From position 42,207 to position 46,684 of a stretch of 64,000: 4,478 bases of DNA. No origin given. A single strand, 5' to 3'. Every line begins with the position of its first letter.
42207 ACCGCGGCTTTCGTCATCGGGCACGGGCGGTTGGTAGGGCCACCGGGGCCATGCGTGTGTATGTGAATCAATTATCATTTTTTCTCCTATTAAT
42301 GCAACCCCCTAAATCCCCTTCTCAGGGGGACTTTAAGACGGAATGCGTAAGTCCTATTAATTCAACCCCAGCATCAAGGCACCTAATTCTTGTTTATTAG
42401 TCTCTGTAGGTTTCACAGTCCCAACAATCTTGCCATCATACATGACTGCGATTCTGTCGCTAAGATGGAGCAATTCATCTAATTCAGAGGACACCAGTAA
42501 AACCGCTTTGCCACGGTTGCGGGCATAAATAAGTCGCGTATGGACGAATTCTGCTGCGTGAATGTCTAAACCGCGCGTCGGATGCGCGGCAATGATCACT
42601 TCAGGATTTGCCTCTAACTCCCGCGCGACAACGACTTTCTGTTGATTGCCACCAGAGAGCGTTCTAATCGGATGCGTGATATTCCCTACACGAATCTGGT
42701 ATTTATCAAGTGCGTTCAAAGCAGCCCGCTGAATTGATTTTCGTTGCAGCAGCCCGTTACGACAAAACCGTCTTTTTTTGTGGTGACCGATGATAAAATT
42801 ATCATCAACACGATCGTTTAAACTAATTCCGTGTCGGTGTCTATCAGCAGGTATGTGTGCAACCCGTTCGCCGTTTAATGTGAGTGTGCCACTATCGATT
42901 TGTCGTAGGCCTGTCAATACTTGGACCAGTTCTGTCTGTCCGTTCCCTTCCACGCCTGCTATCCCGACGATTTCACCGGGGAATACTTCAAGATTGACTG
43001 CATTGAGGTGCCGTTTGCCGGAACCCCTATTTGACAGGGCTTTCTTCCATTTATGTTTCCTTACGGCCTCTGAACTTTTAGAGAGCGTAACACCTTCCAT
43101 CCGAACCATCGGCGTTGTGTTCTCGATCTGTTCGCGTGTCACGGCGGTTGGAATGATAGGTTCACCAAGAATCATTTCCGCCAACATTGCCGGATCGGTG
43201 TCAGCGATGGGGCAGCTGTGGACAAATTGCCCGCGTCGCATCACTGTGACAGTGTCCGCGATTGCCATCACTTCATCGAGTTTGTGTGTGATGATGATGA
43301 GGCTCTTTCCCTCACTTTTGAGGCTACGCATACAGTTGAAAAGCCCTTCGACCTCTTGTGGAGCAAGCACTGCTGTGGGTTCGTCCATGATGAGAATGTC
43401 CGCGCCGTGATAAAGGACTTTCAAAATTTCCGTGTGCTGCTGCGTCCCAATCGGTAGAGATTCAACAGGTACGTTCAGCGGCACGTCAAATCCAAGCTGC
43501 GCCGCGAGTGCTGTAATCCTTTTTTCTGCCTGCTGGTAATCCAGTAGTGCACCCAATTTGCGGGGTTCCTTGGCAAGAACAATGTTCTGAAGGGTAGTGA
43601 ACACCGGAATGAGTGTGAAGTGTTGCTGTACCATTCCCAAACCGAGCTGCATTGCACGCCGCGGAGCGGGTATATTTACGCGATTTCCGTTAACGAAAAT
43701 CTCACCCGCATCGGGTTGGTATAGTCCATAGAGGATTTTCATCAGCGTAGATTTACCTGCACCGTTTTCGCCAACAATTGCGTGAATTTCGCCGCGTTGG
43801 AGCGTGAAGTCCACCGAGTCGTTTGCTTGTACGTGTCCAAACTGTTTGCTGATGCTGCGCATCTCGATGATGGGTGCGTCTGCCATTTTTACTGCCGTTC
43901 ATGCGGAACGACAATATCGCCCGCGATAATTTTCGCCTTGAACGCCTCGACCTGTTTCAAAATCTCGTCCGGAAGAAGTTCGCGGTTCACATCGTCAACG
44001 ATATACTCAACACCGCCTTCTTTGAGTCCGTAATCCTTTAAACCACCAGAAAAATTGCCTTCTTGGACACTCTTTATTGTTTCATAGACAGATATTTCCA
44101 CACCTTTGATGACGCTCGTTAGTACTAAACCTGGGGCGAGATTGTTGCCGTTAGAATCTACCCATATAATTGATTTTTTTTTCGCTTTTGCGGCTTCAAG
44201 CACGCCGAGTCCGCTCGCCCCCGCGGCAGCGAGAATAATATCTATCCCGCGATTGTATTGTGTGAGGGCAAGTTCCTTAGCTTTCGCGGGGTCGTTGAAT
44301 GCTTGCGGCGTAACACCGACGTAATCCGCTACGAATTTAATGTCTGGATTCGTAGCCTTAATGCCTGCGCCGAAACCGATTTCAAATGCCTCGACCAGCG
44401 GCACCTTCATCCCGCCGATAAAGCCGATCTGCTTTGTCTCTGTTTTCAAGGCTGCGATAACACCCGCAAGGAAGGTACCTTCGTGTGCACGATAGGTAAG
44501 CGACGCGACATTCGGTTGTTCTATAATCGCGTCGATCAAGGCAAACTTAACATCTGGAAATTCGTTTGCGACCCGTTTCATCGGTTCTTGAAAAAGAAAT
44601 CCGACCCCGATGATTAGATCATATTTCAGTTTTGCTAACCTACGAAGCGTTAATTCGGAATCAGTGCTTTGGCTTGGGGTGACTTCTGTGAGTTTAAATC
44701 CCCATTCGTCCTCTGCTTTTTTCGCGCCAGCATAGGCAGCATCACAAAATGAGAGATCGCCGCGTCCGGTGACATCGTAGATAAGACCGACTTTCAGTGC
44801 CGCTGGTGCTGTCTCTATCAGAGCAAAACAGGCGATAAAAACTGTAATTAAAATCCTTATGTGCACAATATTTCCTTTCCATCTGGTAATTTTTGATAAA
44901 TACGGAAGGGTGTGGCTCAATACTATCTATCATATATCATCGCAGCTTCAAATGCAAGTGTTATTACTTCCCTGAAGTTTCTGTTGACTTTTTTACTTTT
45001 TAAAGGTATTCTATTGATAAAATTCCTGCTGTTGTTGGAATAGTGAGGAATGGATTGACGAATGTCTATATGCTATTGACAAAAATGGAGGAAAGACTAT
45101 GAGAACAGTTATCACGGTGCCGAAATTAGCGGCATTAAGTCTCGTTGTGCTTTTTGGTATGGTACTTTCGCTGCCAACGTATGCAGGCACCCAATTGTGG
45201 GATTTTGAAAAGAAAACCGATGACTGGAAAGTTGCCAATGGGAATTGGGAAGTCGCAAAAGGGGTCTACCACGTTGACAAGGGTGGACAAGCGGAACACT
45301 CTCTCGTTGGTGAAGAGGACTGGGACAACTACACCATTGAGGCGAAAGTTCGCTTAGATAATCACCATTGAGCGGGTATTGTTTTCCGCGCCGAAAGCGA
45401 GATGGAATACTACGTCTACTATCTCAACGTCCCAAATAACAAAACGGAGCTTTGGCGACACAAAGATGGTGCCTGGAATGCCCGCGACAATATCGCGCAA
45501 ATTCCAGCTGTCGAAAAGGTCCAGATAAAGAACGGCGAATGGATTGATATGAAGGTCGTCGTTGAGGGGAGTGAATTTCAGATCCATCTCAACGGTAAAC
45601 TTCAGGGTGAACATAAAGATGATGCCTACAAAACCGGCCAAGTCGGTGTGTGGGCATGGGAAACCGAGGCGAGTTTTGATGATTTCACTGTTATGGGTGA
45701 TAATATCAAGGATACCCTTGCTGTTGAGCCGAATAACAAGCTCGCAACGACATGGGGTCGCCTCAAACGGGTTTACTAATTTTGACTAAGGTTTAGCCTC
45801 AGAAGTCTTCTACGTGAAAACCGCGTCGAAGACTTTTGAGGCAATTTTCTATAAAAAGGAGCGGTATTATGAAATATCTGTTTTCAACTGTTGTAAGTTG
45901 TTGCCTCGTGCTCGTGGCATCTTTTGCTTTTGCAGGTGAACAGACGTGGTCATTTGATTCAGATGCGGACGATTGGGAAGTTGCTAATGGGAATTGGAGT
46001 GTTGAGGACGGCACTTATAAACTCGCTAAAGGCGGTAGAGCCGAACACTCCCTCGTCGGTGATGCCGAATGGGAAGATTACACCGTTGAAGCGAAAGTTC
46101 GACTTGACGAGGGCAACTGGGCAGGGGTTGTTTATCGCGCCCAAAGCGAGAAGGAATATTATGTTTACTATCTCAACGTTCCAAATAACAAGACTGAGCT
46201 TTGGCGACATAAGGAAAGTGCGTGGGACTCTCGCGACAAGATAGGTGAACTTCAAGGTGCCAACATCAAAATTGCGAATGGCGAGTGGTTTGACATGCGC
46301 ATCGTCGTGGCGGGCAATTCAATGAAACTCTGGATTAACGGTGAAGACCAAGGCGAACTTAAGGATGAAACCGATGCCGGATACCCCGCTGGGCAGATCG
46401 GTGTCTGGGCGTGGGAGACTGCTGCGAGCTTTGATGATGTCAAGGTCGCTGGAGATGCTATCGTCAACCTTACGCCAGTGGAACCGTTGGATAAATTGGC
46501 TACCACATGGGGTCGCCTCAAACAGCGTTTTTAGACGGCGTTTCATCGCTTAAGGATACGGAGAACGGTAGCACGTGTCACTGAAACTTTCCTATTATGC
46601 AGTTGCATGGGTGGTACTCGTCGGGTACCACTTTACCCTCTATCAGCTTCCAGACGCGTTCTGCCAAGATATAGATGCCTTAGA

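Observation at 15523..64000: Nine signal-peptide proteins of different folds end in the same tail KL[AT][TV]TW[GA]xLK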

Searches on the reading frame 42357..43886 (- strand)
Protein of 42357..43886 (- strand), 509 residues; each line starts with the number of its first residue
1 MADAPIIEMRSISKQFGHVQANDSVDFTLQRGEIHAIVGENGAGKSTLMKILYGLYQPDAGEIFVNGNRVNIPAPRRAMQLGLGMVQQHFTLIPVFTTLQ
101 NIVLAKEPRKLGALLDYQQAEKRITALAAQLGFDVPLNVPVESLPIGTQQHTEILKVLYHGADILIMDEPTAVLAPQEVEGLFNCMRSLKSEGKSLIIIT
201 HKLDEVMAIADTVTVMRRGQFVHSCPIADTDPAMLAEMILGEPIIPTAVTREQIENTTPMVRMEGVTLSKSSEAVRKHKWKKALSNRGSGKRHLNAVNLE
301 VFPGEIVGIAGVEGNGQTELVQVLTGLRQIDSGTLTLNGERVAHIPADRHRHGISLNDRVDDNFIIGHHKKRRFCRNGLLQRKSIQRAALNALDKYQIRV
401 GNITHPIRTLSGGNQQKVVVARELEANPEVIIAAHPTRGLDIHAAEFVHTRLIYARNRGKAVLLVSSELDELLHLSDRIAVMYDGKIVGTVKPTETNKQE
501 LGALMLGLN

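Call 7: search_protein_families(library=pfam, proteins=[window:42357-43886:-], max_evalue=0.001)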
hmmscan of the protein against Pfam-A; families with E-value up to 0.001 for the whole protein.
window:42357-43886:- (509 aa): 7 families
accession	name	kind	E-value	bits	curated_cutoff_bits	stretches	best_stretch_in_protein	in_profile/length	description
PF00005.33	ABC_tran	-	1.4e-47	162.2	25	2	24-172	3-137/137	ABC transporter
PF13304.12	AAA_21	-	2.4e-09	38.2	27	1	34-59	1-26/304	AAA domain, putative AbiEii toxin, Type IV TA system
PF09818.15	ABC_ATPase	-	4.9e-05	22.9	23.2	0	164-218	190-248/283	P-loop domain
PF13175.12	AAA_15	-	0.00021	21.5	32.1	0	34-59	25-50/374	AAA ATPase domain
PF02463.25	SMC_N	-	0.00031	20.7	40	0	33-50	25-42/220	RecF/RecN/SMC N terminal domain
PF13514.12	AAA_27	-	0.00045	20.3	22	1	15-52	10-46/206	AAA domain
PF13555.12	AAA_29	-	0.00067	19.8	27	0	25-49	15-39/61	P-loop containing region of AAA domain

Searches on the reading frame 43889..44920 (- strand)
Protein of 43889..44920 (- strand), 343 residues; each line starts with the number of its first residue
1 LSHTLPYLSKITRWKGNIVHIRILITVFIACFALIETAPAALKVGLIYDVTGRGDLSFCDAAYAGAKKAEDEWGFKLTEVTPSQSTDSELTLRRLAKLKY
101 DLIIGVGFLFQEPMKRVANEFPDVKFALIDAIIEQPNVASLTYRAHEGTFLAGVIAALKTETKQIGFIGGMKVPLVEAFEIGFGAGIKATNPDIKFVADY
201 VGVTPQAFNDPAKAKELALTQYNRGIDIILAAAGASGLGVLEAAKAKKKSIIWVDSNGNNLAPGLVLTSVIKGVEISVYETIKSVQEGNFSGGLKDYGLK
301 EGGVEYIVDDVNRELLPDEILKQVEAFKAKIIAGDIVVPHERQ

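Call 7: search_protein_families(library=pfam, proteins=[window:43889-44920:-], max_evalue=0.001)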
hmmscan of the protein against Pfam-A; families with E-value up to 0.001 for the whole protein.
window:43889-44920:- (343 aa): 2 families
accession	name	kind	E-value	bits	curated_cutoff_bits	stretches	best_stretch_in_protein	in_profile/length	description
PF02608.20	Bmp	-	1.5e-70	238.1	24.1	1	49-340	8-299/301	ABC transporter substrate-binding protein PnrA-like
PF13407.12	Peripla_BP_4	-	4e-06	27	35.1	1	57-258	11-220/258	Periplasmic binding protein domain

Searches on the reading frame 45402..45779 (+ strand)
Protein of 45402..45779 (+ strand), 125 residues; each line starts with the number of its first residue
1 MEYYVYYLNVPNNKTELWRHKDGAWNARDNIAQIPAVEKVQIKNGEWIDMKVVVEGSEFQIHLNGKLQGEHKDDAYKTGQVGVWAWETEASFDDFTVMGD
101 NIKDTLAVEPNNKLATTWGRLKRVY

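Call 4: search_protein_families(library=pfam, proteins=[window:45402-45779:+], max_evalue=0.1)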
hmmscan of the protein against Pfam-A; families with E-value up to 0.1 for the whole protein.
window:45402-45779:+ (125 aa): 9 families
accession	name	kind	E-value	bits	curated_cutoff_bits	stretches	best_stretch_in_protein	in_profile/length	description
PF06439.18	3keto-disac_hyd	-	1.3e-07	32.3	26.8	1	5-97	85-186/187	3-keto-disaccharide hydrolase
PF19763.6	DUF6250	-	0.0022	18.3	26.9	1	3-95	75-165/165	Domain of unknown function (DUF6250)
PF13385.13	Laminin_G_3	-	0.0057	17.2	27.6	1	15-75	56-109/151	Concanavalin A-like lectin/glucanases superfamily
PF06919.17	Phage_T4_Gp30_7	-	0.0078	16.4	27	1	3-67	9-70/118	Phage Gp30.7 protein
PF20407.5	DUF1583_N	-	0.0082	16.4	22.9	1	36-87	80-131/150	Domain of unknown function (DUF1583_N)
PF08787.18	Alginate_lyase2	-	0.012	15.9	29.7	1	5-73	121-184/225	Alginate lyase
PF17998.7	AgI_II_C2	-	0.032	15.1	27.1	1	40-84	5-49/148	Cell surface antigen I/II C2 terminal domain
PF00337.29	Gal-bind_lectin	-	0.032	14.1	22.1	1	19-70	61-106/132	Galactoside-binding lectin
PF21708.4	Glyco_hydro_59_C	-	0.046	14.2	27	1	28-98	99-173/175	Galactocerebrosidase, C-terminal lectin domain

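Call 5: search_protein_families(library=ncbifam, proteins=[window:45402-45779:+], max_evalue=1)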
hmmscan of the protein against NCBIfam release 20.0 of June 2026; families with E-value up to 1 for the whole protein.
window:45402-45779:+ (125 aa): 0 families

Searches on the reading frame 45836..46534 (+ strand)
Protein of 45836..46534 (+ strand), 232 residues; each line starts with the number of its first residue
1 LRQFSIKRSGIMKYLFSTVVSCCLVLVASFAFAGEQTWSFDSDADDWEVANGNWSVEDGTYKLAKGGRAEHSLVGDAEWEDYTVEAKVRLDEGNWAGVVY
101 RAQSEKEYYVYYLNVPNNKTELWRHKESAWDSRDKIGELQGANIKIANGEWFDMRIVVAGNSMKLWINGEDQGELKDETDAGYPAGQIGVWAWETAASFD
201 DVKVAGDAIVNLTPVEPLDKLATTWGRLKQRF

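Call 4: search_protein_families(library=pfam, proteins=[window:45836-46534:+], max_evalue=0.1)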
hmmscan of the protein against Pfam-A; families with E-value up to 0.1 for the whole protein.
window:45836-46534:+ (232 aa): 5 families
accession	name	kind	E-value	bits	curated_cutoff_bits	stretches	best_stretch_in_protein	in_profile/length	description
PF06439.18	3keto-disac_hyd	-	4.7e-18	66.3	26.8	1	40-204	6-186/187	3-keto-disaccharide hydrolase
PF13385.13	Laminin_G_3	-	5.5e-06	27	27.6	1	80-208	17-144/151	Concanavalin A-like lectin/glucanases superfamily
PF08787.18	Alginate_lyase2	-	7.6e-05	23.1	29.7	1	105-180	114-187/225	Alginate lyase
PF21708.4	Glyco_hydro_59_C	-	0.00096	19.6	27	0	142-204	111-172/175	Galactocerebrosidase, C-terminal lectin domain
PF19763.6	DUF6250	-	0.0016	18.7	26.9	1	96-180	63-145/165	Domain of unknown function (DUF6250)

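Call 5: search_protein_families(library=ncbifam, proteins=[window:45836-46534:+], max_evalue=1)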
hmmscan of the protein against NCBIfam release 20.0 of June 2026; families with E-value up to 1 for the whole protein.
window:45836-46534:+ (232 aa): 0 families

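Call 6: find_encoding_contigs(protein=window:45836-46534:+, flank=10000, max_places=6)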
Protein window:45836-46534:+ (232 aa): no gene with exactly this product is on record in the collection.

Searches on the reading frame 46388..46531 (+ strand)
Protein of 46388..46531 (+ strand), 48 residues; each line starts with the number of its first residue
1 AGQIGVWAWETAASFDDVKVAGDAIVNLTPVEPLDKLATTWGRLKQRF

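Call 35: find_homologous_proteins(query=A2, max_evalue=10)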
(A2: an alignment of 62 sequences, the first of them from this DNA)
Query A2 (62 sequences) (48 aa, profile of the alignment): 44 proteins with E <= 10 among 116 candidates.
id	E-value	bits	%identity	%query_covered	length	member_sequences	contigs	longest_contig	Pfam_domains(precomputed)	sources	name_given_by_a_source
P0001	6.5e-12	63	38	81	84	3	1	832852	-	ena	-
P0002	1.2e-11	63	29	85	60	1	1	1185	PF13385.14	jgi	-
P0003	1.2e-10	59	38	81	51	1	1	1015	-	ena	-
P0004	1.3e-10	59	53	35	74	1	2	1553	-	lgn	-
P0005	1.7e-10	59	65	35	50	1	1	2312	-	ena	-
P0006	3.8e-10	58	43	44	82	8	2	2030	PF13385.14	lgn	-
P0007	6.8e-10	57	67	31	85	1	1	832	-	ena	-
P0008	7.9e-10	57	72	38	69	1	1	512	-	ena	-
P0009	9.5e-10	57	43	44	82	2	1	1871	PF13385.14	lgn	-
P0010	9.0e-9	53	85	98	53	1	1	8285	-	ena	-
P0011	1.2e-8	53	35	77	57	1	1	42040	-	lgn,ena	-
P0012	1.5e-8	53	56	38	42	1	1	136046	-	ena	-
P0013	1.8e-8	52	88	90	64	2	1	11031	-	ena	-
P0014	3.4e-8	52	48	56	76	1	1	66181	-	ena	-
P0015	6.2e-8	51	48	56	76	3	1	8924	-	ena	-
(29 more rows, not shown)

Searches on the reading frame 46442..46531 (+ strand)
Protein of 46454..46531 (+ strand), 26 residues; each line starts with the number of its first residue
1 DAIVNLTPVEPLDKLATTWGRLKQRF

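Call 17: search_protein_families(library=ncbifam, proteins=[window:46454-46531:+], max_evalue=10)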
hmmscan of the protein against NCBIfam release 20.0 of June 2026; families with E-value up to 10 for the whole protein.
seq(26 aa): 0 families

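Call 44: search_protein_representatives(alignment_id=A3)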
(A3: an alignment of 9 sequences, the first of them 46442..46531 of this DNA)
Query: 9 sequences, 30 profile positions. Proteins with E-value up to 0.001 (for the whole library): 408; up to 1e-10: 3; up to 1e-30: 0. The best 150 are listed.
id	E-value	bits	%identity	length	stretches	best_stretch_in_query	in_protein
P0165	5.7e-12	61.1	-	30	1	2-30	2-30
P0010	1.6e-11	59.6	-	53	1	1-30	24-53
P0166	9.5e-11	57.2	-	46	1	1-29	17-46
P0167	2.5e-10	55.8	-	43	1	1-28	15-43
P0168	3.0e-10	55.6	-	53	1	1-30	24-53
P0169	7.7e-10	54.3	-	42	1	2-29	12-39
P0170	1.5e-09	53.4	-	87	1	2-29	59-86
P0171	2.0e-09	52.9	-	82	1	2-29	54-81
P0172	6.4e-09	51.3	-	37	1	2-29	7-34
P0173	1.3e-08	50.4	-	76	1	4-30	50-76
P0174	1.8e-08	49.9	-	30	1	3-29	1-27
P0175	2.9e-08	49.2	-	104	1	3-28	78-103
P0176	3.0e-08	49.2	-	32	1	3-27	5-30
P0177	4.3e-08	48.7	-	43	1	1-28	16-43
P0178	7.8e-08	47.8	-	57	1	7-28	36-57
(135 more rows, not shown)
